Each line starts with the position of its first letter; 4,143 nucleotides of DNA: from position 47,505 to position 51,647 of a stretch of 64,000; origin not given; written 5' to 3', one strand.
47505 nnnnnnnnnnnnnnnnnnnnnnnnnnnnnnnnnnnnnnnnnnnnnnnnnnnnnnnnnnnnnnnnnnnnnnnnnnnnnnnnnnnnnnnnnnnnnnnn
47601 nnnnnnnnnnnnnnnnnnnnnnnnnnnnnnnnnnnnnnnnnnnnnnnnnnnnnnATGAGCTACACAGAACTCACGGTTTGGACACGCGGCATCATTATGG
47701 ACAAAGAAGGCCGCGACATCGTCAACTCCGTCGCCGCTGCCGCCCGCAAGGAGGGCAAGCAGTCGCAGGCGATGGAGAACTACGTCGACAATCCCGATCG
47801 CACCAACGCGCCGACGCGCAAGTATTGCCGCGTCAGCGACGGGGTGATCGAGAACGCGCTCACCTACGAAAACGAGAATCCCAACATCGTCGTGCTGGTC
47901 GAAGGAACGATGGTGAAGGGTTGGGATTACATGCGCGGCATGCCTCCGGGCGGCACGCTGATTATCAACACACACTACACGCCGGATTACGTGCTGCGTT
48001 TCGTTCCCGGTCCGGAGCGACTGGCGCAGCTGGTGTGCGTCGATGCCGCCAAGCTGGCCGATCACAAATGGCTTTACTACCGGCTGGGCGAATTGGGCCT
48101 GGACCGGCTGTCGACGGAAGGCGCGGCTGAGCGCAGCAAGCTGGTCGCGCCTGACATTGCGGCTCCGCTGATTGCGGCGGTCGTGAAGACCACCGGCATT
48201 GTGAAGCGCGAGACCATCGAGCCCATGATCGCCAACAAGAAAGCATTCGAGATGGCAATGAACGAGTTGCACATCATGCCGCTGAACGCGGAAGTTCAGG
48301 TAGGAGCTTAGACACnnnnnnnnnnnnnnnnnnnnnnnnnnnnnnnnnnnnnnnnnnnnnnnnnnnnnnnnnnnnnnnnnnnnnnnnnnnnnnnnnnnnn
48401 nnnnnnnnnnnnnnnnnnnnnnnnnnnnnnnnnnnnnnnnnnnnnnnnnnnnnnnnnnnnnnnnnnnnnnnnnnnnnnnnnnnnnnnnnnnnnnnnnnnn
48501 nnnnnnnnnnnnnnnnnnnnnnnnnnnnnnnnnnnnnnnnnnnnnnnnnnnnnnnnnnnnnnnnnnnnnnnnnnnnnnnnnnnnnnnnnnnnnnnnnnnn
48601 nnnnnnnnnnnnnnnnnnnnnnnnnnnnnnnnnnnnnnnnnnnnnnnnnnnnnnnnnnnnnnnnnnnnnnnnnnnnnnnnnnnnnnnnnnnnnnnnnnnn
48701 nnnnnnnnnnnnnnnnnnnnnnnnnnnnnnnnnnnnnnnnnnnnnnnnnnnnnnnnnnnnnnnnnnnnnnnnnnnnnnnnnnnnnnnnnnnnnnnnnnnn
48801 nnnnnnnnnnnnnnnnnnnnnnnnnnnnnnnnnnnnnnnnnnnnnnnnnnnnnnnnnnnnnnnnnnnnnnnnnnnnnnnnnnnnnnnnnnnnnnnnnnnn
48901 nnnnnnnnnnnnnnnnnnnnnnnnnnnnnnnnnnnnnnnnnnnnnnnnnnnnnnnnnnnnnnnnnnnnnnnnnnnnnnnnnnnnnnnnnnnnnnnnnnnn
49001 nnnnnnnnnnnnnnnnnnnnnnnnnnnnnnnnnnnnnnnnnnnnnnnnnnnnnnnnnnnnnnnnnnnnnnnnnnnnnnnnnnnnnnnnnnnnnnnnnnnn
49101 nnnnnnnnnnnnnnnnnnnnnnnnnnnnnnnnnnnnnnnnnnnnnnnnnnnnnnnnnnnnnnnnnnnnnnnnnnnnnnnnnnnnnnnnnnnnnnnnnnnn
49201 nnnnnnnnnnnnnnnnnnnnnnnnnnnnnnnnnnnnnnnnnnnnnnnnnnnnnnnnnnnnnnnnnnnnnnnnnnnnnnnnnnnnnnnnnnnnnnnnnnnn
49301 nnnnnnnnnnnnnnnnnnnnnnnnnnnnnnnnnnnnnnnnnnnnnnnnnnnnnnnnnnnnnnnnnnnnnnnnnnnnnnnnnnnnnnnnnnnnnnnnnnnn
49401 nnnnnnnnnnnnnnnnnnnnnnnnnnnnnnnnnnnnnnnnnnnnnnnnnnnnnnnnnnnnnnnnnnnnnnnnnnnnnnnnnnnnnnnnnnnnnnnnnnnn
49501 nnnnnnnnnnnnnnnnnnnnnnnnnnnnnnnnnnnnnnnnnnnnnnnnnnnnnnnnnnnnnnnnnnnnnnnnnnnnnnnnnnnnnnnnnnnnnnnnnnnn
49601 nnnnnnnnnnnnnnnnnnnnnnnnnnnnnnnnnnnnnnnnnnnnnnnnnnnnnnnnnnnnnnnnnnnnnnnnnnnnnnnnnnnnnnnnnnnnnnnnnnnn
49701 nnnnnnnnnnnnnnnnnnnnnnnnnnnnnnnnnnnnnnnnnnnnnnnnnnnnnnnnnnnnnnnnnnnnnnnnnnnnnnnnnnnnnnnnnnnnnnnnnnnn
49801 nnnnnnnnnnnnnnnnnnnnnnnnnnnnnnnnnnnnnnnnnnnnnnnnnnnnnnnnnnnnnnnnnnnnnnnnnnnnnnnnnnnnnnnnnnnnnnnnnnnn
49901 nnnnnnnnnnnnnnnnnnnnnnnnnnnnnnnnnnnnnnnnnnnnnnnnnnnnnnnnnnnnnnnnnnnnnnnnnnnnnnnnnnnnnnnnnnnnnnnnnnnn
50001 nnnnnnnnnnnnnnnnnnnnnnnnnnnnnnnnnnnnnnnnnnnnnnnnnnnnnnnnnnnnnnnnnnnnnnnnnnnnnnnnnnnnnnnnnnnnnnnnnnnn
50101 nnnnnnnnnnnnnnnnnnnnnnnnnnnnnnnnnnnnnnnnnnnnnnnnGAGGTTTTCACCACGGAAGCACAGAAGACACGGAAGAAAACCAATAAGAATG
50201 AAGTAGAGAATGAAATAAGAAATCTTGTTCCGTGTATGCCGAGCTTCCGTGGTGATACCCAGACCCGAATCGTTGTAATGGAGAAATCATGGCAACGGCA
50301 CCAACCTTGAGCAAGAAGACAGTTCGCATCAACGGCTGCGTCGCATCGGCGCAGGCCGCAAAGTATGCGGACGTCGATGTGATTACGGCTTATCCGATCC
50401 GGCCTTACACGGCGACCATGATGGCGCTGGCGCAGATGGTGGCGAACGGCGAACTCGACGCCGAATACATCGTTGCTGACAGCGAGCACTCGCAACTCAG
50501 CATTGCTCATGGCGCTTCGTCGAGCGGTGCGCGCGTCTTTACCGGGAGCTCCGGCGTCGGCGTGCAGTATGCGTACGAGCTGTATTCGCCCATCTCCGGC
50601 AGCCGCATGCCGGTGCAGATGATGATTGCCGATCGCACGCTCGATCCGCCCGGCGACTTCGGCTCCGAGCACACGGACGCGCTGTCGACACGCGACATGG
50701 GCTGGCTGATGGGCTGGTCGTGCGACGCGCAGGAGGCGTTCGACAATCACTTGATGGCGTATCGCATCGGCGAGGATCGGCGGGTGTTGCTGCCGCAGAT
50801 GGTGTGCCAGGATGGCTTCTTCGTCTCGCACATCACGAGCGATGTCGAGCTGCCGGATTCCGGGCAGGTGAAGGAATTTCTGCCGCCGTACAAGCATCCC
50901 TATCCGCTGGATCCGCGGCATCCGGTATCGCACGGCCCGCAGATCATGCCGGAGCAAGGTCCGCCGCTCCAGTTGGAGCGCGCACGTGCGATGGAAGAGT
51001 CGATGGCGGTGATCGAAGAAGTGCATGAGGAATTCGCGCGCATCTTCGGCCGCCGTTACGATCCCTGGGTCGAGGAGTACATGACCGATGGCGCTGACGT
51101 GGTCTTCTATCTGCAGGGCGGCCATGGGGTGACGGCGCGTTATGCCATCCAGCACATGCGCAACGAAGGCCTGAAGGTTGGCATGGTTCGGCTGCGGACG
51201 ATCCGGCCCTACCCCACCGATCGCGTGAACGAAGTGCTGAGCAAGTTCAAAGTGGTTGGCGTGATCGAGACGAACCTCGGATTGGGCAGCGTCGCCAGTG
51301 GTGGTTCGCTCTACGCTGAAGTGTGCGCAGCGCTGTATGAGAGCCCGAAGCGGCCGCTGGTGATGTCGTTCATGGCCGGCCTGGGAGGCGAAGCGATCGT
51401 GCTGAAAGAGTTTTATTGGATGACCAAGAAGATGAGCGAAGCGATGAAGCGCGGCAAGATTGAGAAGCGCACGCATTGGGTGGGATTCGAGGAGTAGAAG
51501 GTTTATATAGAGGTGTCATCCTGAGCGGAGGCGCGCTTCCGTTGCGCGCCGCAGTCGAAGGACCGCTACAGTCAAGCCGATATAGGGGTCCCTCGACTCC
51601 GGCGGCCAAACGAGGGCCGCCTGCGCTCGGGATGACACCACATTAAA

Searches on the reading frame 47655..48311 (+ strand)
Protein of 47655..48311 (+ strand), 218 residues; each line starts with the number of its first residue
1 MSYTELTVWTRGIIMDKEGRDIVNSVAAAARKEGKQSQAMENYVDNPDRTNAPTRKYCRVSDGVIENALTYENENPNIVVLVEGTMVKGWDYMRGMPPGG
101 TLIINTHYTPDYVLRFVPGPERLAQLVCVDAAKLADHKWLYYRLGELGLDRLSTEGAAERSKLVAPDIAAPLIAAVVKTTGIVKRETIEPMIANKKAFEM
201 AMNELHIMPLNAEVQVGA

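Call 72: search_protein_families(library=pfam, proteins=[window:47655-48311:+], max_evalue=0.00001)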
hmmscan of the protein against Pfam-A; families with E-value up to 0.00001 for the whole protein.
window:47655-48311:+ (218 aa): 1 family
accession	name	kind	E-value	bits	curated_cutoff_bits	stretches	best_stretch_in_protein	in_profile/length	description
PF01558.24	POR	-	1.3e-10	42.1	27.4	1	27-195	13-153/173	Pyruvate ferredoxin/flavodoxin oxidoreductase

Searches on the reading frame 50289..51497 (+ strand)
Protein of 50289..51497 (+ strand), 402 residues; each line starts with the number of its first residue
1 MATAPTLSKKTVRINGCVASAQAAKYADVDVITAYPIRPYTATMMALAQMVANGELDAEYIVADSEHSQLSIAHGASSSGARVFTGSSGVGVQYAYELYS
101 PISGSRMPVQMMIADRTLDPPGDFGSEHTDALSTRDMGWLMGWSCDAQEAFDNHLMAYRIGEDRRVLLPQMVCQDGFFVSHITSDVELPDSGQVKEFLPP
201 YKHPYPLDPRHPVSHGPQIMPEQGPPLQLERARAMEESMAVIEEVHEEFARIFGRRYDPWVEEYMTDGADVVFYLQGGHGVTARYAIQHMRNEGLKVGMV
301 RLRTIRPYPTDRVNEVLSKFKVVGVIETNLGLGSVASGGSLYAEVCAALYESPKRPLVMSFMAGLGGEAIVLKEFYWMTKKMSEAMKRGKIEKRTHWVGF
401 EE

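Call 72: search_protein_families(library=pfam, proteins=[window:50289-51497:+], max_evalue=0.00001)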
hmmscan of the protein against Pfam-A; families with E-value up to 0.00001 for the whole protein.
window:50289-51497:+ (402 aa): 2 families
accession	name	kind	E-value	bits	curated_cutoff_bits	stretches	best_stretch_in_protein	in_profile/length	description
PF01855.24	POR_N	-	1.2e-53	182.6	27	1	23-245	2-229/231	Pyruvate flavodoxin/ferredoxin oxidoreductase, thiamine diP-bdg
PF17147.9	PFOR_II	-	5.7e-22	78.4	27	1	269-374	1-101/102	Pyruvate:ferredoxin oxidoreductase core domain II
